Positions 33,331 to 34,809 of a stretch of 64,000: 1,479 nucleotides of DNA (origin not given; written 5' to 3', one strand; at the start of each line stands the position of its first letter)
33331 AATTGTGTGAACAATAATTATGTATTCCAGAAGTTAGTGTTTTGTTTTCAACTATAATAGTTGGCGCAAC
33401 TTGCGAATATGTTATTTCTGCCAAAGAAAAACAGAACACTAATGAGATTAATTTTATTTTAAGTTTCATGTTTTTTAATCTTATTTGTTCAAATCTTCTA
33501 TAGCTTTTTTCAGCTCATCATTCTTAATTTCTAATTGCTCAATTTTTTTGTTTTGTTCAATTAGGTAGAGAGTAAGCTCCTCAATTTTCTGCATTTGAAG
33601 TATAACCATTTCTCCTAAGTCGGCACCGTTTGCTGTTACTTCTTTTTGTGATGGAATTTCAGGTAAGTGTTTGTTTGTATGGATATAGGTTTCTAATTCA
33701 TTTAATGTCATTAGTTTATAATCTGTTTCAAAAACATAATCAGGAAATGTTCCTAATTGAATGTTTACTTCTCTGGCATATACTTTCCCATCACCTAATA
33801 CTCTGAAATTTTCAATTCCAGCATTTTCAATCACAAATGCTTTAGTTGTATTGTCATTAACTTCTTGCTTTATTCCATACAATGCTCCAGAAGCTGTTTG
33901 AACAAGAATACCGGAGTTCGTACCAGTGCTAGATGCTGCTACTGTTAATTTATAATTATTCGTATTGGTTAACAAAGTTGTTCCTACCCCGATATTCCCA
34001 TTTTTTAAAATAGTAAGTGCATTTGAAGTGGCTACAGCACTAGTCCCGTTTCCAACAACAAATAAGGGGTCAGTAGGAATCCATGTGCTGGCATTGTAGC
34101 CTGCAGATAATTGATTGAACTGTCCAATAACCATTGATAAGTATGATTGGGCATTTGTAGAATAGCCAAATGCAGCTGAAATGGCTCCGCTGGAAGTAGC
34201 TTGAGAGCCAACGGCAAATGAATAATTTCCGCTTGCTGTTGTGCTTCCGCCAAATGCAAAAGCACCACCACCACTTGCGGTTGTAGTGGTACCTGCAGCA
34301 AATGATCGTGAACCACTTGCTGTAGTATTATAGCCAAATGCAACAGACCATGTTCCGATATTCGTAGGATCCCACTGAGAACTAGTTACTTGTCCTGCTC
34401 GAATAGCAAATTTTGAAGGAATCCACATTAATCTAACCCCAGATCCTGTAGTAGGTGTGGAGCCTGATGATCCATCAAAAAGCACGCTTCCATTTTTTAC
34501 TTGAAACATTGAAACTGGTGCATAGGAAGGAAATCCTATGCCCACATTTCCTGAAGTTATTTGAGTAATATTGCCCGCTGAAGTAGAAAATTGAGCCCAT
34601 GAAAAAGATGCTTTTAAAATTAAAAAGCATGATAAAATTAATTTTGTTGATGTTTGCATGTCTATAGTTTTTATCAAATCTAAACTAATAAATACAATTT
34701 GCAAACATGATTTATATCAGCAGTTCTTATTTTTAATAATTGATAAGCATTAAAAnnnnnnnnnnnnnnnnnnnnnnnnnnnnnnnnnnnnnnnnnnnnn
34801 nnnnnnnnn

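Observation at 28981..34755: Compositionally foreign 5.7-kb island: anchorless YadA-head-like protein + GH-like T9SS cargo + two beta-barrel paralogs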

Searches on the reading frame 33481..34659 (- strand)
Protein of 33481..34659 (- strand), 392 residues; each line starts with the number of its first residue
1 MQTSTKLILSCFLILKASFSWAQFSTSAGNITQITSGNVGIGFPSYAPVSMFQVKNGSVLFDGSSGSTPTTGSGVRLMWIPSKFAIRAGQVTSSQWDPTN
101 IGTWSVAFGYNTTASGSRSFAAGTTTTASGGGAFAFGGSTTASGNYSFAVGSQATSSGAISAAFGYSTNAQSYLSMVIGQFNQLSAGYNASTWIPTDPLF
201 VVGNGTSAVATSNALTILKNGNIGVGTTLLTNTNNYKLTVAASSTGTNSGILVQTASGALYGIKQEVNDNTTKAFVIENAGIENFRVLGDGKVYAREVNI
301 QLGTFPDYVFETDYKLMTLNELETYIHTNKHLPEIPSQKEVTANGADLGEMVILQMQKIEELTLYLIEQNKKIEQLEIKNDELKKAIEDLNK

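Call 5: search_protein_families(library=pfam, proteins=[window:33481-34659:-], max_evalue=0.1)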
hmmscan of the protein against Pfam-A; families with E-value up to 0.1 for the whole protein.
window:33481-34659:- (392 aa): 1 family
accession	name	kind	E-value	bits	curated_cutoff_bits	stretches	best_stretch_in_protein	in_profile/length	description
PF05658.19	YadA_head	-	3e-05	24.7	25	2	128-154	1-27/27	YadA head domain repeat (2 copies)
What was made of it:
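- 33481..34659 (-): Fibre gene (392 aa). It encodes a Sec signal peptide (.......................), a YadA-like beta-roll head, a variable linker, and a conserved C-terminal helical module with a terminal coiled coil. It has no membrane anchor and no T9SS CTD. Pfam YadA_head scores 24.7 bits against a cut-off of 25 (call 5).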

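Call 6: search_protein_families(library=ncbifam, proteins=[window:33481-34659:-], max_evalue=0.1)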
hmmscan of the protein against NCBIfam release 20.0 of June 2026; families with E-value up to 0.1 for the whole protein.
window:33481-34659:- (392 aa): 3 families
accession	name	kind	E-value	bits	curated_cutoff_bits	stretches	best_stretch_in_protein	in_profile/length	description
NF033481.2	auto_Ata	exception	0.0023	15.3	2500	1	106-179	140-213/1862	trimeric autotransporter adhesin Ata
NF001962.0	PRK00736.1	equivalog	0.0039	16.9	72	1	347-384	10-47/69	hypothetical protein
NF033478.1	YadA_autotrans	exception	0.029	13.3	750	1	105-191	120-204/459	trimeric autotransporter adhesin YadA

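Call 26: search_solved_structures(query=window:33481-34659:-, max_evalue=1)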
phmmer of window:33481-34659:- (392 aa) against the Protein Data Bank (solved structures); distinct sequences matched with E-value up to 1: 5.
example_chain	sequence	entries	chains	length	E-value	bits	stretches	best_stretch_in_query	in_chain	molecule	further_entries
7o23_A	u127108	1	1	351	0.005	19.2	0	102-165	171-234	Autotransporter adhesin BpaC,Autotransporter adhesin BpaC,General control transcription fa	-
9gh4_A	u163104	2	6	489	0.031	16.6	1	86-189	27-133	Cell surface protein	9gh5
9u93_C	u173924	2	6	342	0.052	15.9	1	102-232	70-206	Fusobacterium nucleatum CbpF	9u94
3ntn_A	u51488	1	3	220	0.061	15.7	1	105-169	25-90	UspA1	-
1p9h_A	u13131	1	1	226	0.18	14.1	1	107-172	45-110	Invasin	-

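Call 27: search_protein_families(library=phrogs, proteins=[window:33481-34659:-], max_evalue=0.1)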
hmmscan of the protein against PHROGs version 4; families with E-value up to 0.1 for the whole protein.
window:33481-34659:- (392 aa): 3 families
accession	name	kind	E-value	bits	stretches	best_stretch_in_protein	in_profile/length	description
phrog_25468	-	unknown function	1.9e-08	34.6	1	104-254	91-246/528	-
phrog_14251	-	unknown function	0.0017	18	1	94-190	192-285/539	-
phrog_20057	-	unknown function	0.0071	14.3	1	106-180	140-609/2265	-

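Call 30: find_homologous_proteins(query=window:33481-34659:-)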
Query window:33481-34659:- (392 aa): 3751 proteins with E <= 0.001 among 8000 candidates; the best 120 are listed.
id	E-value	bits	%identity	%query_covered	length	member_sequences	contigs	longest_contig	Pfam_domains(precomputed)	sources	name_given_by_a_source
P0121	2.9e-249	844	100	100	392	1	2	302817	-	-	-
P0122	2.8e-165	568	70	100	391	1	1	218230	PF05658.20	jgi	jgi:hypothetical protein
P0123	3.2e-92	328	45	97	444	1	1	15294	PF05658.20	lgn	-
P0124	3.4e-87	311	47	73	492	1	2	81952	-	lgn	-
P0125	1.3e-86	309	44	42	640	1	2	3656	PF13884.12,PF05658.20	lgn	-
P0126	2.6e-86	308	41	49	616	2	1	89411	PF21300.3,PF05658.20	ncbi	-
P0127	8.9e-86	306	47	94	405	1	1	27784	PF05658.20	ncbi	-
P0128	7.8e-85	303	47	77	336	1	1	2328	-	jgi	jgi:hypothetical protein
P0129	5.5e-82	294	48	95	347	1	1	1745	-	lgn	-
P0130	4.0e-81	291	43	94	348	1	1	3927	-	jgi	jgi:hypothetical protein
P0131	4.5e-81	291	45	97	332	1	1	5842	-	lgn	-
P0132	1.2e-80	289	47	95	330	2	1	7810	-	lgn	-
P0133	2.5e-80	288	46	94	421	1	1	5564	PF05658.20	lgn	-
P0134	1.5e-79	286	42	96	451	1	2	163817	PF05658.20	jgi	jgi:hypothetical protein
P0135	2.6e-79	285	44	97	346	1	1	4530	PF05658.20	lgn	-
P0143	6.8e-77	277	45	97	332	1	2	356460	-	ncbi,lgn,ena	-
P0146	1.8e-76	276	54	32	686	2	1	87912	PF13884.12,PF05658.20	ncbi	-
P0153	1.2e-74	270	40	57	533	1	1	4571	PF21300.3,PF13884.12,PF05658.20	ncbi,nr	ncbi:MAG: tail fiber domain-containing protein, partial [Rhodothermales bacterium]|nr:tail fiber dom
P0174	7.2e-67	244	34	82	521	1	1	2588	PF13884.12,PF05658.20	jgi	jgi:autotransporter adhesin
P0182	2.8e-63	232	47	46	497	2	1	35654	PF13884.12,PF05658.20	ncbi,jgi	jgi:hypothetical protein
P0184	7.6e-63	231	43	50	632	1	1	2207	PF13884.12,PF05658.20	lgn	-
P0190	1.7e-61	226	39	52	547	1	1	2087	PF13884.12,PF05658.20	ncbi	ncbi:MAG: tail fiber domain-containing protein, partial [Saprospiraceae bacterium]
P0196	2.3e-59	219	44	49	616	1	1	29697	PF13884.12,PF05658.20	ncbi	-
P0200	7.9e-59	218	33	92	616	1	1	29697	PF13884.12,PF05658.20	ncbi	-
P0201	2.3e-58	216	38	42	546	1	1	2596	PF13884.12,PF05658.20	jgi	jgi:hypothetical protein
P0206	4.4e-57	212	40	50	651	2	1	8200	PF13884.12,PF05658.20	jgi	jgi:hypothetical protein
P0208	2.2e-56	210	38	50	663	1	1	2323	PF13884.12,PF05658.20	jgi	jgi:hypothetical protein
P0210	8.2e-56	208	41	40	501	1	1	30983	PF13884.12,PF05658.20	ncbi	-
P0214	7.5e-55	205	38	98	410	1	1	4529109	-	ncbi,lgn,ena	-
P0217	1.8e-54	203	33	49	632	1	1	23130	PF13884.12,PF05658.20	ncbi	-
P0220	3.4e-54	202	46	42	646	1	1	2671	PF13884.12,PF05658.20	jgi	jgi:hypothetical protein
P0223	1.8e-53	200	32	91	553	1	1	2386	PF13884.12,PF05658.20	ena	-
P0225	2.4e-53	200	36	93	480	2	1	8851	PF13884.12,PF05658.20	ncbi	ncbi:MAG: tail fiber domain-containing protein, partial [Candidatus Kapaibacterium sp.]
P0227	1.1e-52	197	38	49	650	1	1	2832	PF13884.12,PF05658.20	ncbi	-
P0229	1.7e-51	194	40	52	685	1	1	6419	PF26696.1,PF13884.12,PF05658.20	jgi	jgi:hypothetical protein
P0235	7.8e-49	185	47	43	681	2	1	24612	PF13884.12,PF05658.20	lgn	-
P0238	6.1e-48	182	39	44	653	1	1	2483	PF13884.12,PF05658.20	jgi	-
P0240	1.8e-47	180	41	54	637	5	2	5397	PF13884.12,PF05658.20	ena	-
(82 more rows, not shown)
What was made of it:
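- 33481..34659 (-): More than 3700 homologues were found (call 30).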

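Call 57: find_encoding_contigs(protein=P0214, flank=8000, max_places=2)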
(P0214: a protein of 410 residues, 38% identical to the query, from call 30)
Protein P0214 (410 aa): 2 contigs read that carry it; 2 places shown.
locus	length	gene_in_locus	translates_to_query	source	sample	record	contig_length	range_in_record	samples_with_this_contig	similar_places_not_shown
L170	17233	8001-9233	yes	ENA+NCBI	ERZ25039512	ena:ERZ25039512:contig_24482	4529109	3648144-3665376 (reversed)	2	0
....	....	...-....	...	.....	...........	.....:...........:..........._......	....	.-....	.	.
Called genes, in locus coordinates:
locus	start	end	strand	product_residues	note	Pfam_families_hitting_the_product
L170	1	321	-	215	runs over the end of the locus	PF02589:LUD_dom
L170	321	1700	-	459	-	PF02589:LUD_dom, PF12838:Fer4_7 (faint), PF13187:Fer4_9 (faint), PF13746:Fer4_18 (faint), PF13237:Fer4_10 (faint), PF00037:Fer4 (faint), PF13183:Fer4_8, PF11870:LutB_C, +2 more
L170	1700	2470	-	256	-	PF02754:CCG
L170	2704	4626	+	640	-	PF00012:HSP70, PF06723:MreB_Mbl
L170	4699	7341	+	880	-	PF02861:Clp_N, PF23569:NBD_SMAX1, PF00004:AAA, PF17871:AAA_lid_9, PF00158:Sigma54_activat, PF07724:AAA_2, PF07728:AAA_5, PF00004:AAA, +7 more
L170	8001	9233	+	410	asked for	-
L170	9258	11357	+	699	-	PF26766:Choice_anch_L, PF13585:CHU_C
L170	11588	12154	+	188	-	PF03848:TehB (weak), PF05175:MTS (weak), PF13649:Methyltransf_25, PF13847:Methyltransf_31, PF08241:Methyltransf_11, PF08242:Methyltransf_12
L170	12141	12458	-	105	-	-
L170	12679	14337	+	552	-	-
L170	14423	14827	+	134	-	PF07366:SnoaL, PF12680:SnoaL_2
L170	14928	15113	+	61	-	-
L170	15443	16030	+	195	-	PF19641:DUF6144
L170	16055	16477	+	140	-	PF12663:DUF3788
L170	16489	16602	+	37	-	-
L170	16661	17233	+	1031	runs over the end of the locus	PF00150:Cellulase (faint), PF02449:Glyco_hydro_42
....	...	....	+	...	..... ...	-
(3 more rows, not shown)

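Call 63: predict_structure(alignment_id=A3)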
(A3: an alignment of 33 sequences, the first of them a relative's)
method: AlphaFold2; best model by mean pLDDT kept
length: 392 residues; sequences in the alignment: 33
mean_pLDDT: 74.0   pTM: 0.55
mean pLDDT of the five models: 74.0, 73.0, 72.9, 70.3, 66.9
residues with pLDDT >= 90: 111; 70-90: 130; 50-70: 87; < 50: 64
segments of 3 or more residues with pLDDT < 50: 22-29, 45-48, 66-69, 232-236, 242-281
pLDDT, mean of each block of 10 residues (from residue 1): 81 69 46 53 50 59 53 77 88 85 94 96 98 98 98 97 97 97 84 93 93 90 72 51 42 43 41 41 52 61 57 70 82 78 72 77 79 85 88 78
secondary structure, 60 per line:
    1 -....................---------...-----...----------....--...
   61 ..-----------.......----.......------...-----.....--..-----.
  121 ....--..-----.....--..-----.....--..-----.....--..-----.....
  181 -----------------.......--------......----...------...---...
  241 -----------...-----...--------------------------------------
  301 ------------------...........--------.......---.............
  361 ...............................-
elements in order: H2-21 E31-33 E39-41 E52-55 E58-62 E74-80 E85-91 E106-110 E120-124 E134-138 E148-152 E162-166 E176-180 E198-204 E213-218 E223-225 E238-240 E252-254 E260-262 H319-329 H338-344 H348-391
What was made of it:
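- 33481..34659 (-): The AF2 model has mean pLDDT 74, with the head above 90 (call 63).
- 33985..34437 (-): YadA-like head repeats of the fibre (aa 75-225), with a 14-residue strand periodicity. pLDDT is 85-98 over this stretch, with a regular strand pattern (call 63).
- On Trimeric autotransporter adhesin (type Vc secretion): In the AF2 model the head has pLDDT above 90 (call 63). The model ends in a helix at residues 348-391 (call 63).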

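Call 66: fold_search(model_id=the predicted structure, library=pdb)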
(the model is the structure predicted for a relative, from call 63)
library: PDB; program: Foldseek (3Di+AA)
matches with E <= 10: 69; with E <= 0.001: 1
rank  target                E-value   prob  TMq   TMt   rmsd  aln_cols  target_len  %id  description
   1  9gh4_A                7.8e-04  0.99  0.23  0.34  16.0       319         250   16  Fusobacterium nucleatum adhesin CbpF (released 2025-04-02)
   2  9gh5_A                2.7e-03  1.00  0.20  0.30   4.4       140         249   24  Complex of Fusobacterium nucleatum CbpF with human CEACAM1 (released 2025-04-02)
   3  3s6l_B                3.6e-03  1.00  0.19  0.45  11.1       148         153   26  Crystal structure of a YadA-like head domain of the trimeric autotransporter adhesin BoaA from Burkholderia pseudomall (released 2011-06-22)
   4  3s6l_A                5.0e-03  1.00  0.20  0.48   9.9       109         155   32  Crystal structure of a YadA-like head domain of the trimeric autotransporter adhesin BoaA from Burkholderia pseudomall (released 2011-06-22)
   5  9u93_A                7.6e-03  1.00  0.19  0.28   5.5       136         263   23  Cryo-EM structure of Fusobacterium nucleatum CbpF in complex with human CEACAM5 (released 2025-09-03)
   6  7o23                  8.5e-03  1.00  0.20  0.24   7.4       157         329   24  C-terminal head domain of the trimeric autotransporter adhesin BpaC from Burkholderia pseudomallei fused to a GCN4 ancho (released 2022-06-29)
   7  3wp8                  8.5e-03  1.00  0.22  0.27  14.0       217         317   16  Acinetobacter sp. Tol 5 AtaA C-terminal Ylhead fused to GCN4 adaptors (Chead) (released 2015-03-04)
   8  3s6l_D                1.5e-02  1.00  0.20  0.49   7.7       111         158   29  Crystal structure of a YadA-like head domain of the trimeric autotransporter adhesin BoaA from Burkholderia pseudomall (released 2011-06-22)
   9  3s6l_E                1.5e-02  1.00  0.20  0.49   7.6       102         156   31  Crystal structure of a YadA-like head domain of the trimeric autotransporter adhesin BoaA from Burkholderia pseudomall (released 2011-06-22)
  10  3ntn_B                2.0e-02  1.00  0.23  0.40   5.3       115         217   23  Crystal Structure of UspA1 head and neck domain from Moraxella catarrhalis (released 2011-07-06)
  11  2xqh                  1.1e-01  0.25  0.12  0.17   9.7       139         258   16  Crystal structure of an immunoglobulin-binding fragment of the trimeric autotransporter adhesin EibD (released 2011-07-20)
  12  3suc                  3.1e-01  0.33  0.19  0.10  17.8       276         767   13  Crystal structure of the pre-mature bacteriophage phi29 gene product 12 (released 2011-08-03)
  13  2yo3_B                3.4e-01  0.25  0.13  0.18  17.3       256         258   15  Salmonella enterica SadA 1185-1386 fused to GCN4 adaptors (SadAK14) (released 2012-12-12)
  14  1p9h                  3.6e-01  0.92  0.17  0.36   7.6       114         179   23  CRYSTAL STRUCTURE OF THE COLLAGEN-BINDING DOMAIN OF YERSINIA ADHESIN YadA (released 2004-03-23)
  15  3ntn_A                4.0e-01  0.82  0.19  0.33  10.9       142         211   20  Crystal Structure of UspA1 head and neck domain from Moraxella catarrhalis (released 2011-07-06)
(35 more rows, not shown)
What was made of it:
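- On Trimeric autotransporter adhesin (type Vc secretion): Foldseek probability is about 1.0 to CbpF, BoaA, BpaC, AtaA and UspA1 (call 66).
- Closest known: Trimeric autotransporter adhesins. Same: Foldseek probability is about 1.0 to several solved TAA heads (call 66).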

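Call 95: find_encoding_contigs(protein=P0143, flank=6000, max_places=2)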
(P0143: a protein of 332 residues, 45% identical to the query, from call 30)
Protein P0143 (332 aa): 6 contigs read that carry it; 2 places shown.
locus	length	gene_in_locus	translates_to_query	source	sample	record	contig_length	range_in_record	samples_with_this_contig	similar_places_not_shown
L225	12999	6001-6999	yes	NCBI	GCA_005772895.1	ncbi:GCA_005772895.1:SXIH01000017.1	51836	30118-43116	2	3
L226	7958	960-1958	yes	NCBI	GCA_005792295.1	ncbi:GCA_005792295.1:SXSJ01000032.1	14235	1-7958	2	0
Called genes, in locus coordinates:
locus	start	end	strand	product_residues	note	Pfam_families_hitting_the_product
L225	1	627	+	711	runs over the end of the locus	PF00403:HMA (weak), PF00122:E1-E2_ATPase, PF00702:Hydrolase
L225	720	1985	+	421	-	PF13439:Glyco_transf_4, PF00534:Glycos_transf_1, PF13692:Glyco_trans_1_4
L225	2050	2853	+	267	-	PF13578:Methyltransf_24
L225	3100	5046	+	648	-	PF18962:Por_Secre_tail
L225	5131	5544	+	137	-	-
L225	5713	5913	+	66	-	PF08279:HTH_11 (weak)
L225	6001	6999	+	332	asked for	-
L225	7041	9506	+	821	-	PF18962:Por_Secre_tail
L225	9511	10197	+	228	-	PF13568:OMP_b-brl_2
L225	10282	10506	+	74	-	-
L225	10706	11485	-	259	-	PF01050:MannoseP_isomer, PF07883:Cupin_2, PF00583:Acetyltransf_1, PF13673:Acetyltransf_10, PF13508:Acetyltransf_7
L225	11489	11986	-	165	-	PF13585:CHU_C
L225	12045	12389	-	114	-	PF13564:DoxX_2 (weak)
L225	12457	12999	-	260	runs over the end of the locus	PF13573:SprB, PF18962:Por_Secre_tail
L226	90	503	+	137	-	-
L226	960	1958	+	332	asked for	-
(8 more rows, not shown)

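Call 96: find_encoding_contigs(protein=P0134, flank=6000, max_places=2)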
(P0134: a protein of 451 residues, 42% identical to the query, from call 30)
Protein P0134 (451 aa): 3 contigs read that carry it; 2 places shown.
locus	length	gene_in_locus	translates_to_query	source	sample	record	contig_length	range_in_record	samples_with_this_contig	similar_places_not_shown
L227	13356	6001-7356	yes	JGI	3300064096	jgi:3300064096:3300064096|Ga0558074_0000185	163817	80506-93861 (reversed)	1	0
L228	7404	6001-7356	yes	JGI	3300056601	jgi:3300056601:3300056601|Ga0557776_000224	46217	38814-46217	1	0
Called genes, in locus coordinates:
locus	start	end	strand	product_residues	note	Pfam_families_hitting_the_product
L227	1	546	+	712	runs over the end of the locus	PF00403:HMA (weak), PF00122:E1-E2_ATPase, PF00702:Hydrolase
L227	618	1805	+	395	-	PF13439:Glyco_transf_4, PF00534:Glycos_transf_1, PF13692:Glyco_trans_1_4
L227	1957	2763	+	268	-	PF13578:Methyltransf_24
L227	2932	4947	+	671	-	PF13088:BNR_2 (faint), PF18962:Por_Secre_tail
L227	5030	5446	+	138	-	-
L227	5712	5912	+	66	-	PF08279:HTH_11, PF13412:HTH_24 (weak), PF15943:YdaS_toxin (faint)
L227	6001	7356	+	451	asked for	PF05658:YadA_head (faint)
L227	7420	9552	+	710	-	PF18962:Por_Secre_tail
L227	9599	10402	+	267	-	-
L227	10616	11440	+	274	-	-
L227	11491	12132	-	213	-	PF16584:LolA_2, PF03548:LolA (weak)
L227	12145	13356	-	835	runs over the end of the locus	PF13491:FtsK_4TM, PF17854:FtsK_alpha, PF01580:FtsK_SpoIIIE, PF09397:FtsK_gamma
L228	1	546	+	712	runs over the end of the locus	PF00403:HMA (weak), PF00122:E1-E2_ATPase, PF00702:Hydrolase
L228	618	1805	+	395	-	PF13439:Glyco_transf_4, PF00534:Glycos_transf_1, PF13692:Glyco_trans_1_4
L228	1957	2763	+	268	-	PF13578:Methyltransf_24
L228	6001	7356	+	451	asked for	PF05658:YadA_head (faint)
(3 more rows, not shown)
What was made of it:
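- In two of them small proteins follow, one with an OMP_b-brl_2 hit at E <= 1e-5 (calls 57, 95, 96).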

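Call 98: search_protein_families(library=ncbifam, proteins=[L225:7041-9506:+, L227:7420-9552:+, L170:9258-11357:+, L225:3100-5046:+, L225:9511-10197:+, L227:9599-10402:+], max_evalue=0.01)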
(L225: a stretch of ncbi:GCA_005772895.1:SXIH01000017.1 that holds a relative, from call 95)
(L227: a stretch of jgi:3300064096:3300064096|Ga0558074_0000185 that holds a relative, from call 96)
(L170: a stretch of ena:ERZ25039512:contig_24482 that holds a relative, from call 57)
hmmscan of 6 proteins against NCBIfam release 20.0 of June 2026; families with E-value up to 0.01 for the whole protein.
L225:7041-9506:+ (821 aa): 5 families
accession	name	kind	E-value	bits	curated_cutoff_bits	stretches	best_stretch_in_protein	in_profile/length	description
TIGR04183.1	Por_Secre_tail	domain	3.2e-13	49.4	23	1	748-820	1-72/72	T9SS type A sorting domain-containing protein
NF038113.1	T9SSA_dep_M36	equivalog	2.4e-09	35.9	885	1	700-818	753-867/869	T9SS-dependent M36 family metallopeptidase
NF033708.1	T9SS_Cterm_ChiA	domain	1.4e-08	34.5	40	1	766-818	2-54/55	T9SS sorting signal type C domain-containing protein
NF045639.1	GCX_COOH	domain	5.1e-08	32.6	26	1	660-694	12-46/49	3-coathanger stack domain-containing protein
NF050177.1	TapA_OM_Porphy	equivalog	0.0005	18.9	500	1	723-817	445-542/544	TapA/TapC family T9SS-dependent outer membrane protein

L227:7420-9552:+ (710 aa): 3 families
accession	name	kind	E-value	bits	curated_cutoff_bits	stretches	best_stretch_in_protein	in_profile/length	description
NF045639.1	GCX_COOH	domain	1.1e-17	63.5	26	1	536-580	3-47/49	3-coathanger stack domain-containing protein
TIGR04183.1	Por_Secre_tail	domain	6.2e-11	42.1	23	1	640-710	1-72/72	T9SS type A sorting domain-containing protein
NF052644.1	T9SS_DNase_Rie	equivalog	0.0017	17.8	260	1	657-710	199-251/251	T9SS-dependent surface endonuclease, AS87_RS02955 family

L170:9258-11357:+ (699 aa): 3 families
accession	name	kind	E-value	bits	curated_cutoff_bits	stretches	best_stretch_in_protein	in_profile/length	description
NF038133.1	choice_anch_L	domain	2.7e-49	167.6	27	1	33-283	4-219/219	choice-of-anchor L domain-containing protein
TIGR04131.1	Bac_Flav_CTERM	domain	3.1e-08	33.6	35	1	569-620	3-48/85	T9SS type B sorting domain-containing protein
NF045639.1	GCX_COOH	domain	1.1e-05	25.1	26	1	515-540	14-38/49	3-coathanger stack domain-containing protein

L225:3100-5046:+ (648 aa): 5 families
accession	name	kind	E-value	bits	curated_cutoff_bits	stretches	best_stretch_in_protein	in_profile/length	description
TIGR04183.1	Por_Secre_tail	domain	4.2e-13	49.1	23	1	571-648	1-72/72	T9SS type A sorting domain-containing protein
NF038113.1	T9SSA_dep_M36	equivalog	2.2e-11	42.7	885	1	544-648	768-869/869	T9SS-dependent M36 family metallopeptidase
NF050177.1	TapA_OM_Porphy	equivalog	6.2e-07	28.5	500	1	568-647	470-543/544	TapA/TapC family T9SS-dependent outer membrane protein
NF052644.1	T9SS_DNase_Rie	equivalog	1.1e-06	28.2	260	1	589-646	197-249/251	T9SS-dependent surface endonuclease, AS87_RS02955 family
NF052323.1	T9SSA_dep_M6i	equivalog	0.00026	19.1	600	1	572-639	961-1029/1043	T9SS-dependent M6-like inactivated metalloprotease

L225:9511-10197:+ (228 aa): 1 family
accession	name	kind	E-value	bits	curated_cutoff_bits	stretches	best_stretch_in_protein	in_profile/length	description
NF049866.1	outer_TDE1717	subfamily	6.7e-05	22.9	135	1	1-153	1-147/210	TDE1717 family outer membrane beta-barrel protein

L227:9599-10402:+ (267 aa): 0 families
